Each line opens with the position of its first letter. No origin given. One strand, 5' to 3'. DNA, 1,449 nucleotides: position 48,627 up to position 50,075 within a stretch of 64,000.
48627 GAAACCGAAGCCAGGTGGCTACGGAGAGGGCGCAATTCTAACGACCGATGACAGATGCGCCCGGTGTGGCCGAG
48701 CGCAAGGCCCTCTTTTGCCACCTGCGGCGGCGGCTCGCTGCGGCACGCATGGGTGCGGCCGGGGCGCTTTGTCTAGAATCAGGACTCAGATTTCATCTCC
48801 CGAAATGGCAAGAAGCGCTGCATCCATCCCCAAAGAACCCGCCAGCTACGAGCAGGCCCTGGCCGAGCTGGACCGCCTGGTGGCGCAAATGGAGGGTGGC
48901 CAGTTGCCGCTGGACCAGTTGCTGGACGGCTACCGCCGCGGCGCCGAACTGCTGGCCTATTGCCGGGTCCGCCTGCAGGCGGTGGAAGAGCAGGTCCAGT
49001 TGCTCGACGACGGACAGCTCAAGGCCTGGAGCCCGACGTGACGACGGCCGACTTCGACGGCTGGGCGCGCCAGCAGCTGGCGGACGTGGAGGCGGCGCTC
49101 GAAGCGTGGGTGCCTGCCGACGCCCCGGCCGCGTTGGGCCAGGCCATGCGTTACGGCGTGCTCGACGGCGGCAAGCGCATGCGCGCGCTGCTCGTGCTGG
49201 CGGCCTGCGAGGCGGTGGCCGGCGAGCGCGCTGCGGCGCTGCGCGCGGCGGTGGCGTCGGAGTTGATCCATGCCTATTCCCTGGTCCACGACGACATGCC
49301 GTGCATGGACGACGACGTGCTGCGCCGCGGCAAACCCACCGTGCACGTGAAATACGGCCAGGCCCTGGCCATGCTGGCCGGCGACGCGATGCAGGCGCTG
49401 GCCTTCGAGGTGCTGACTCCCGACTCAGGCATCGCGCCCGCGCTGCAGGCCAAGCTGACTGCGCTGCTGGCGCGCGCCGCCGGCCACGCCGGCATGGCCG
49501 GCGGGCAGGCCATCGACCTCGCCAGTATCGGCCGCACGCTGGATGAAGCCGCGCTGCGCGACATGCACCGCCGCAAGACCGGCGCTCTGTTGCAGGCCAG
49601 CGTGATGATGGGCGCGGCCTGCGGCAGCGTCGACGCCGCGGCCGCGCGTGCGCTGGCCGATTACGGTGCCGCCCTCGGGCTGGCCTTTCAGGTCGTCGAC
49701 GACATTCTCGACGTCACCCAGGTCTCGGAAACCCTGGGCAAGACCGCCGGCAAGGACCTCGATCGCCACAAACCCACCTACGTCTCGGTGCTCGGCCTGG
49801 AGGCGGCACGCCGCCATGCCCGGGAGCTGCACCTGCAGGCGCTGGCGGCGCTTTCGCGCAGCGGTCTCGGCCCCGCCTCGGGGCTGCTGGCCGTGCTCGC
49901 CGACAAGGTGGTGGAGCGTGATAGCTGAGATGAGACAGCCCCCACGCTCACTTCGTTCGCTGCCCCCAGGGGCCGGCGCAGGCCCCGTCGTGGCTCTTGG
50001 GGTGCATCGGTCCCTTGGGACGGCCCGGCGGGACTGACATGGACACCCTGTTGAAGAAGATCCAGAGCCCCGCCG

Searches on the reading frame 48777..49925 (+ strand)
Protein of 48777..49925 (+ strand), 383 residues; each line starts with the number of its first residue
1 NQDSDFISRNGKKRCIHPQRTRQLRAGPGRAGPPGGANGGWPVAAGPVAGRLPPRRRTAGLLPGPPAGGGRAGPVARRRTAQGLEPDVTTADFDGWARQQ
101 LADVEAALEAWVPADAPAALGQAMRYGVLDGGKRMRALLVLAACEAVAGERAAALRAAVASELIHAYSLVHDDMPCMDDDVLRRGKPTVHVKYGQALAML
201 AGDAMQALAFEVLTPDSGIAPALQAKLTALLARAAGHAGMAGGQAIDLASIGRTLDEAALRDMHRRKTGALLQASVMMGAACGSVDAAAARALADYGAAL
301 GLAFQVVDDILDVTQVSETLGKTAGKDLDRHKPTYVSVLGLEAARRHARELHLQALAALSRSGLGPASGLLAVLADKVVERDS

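Call 97: search_protein_families(library=pfam, proteins=[window:48777-49925:+], max_evalue=0.00001)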
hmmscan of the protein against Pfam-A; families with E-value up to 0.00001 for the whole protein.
window:48777-49925:+ (383 aa): 1 family
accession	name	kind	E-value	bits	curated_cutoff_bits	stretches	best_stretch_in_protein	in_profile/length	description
PF00348.22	polyprenyl_synt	-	2.8e-57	194.3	27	1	119-352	3-230/251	Polyprenyl synthetase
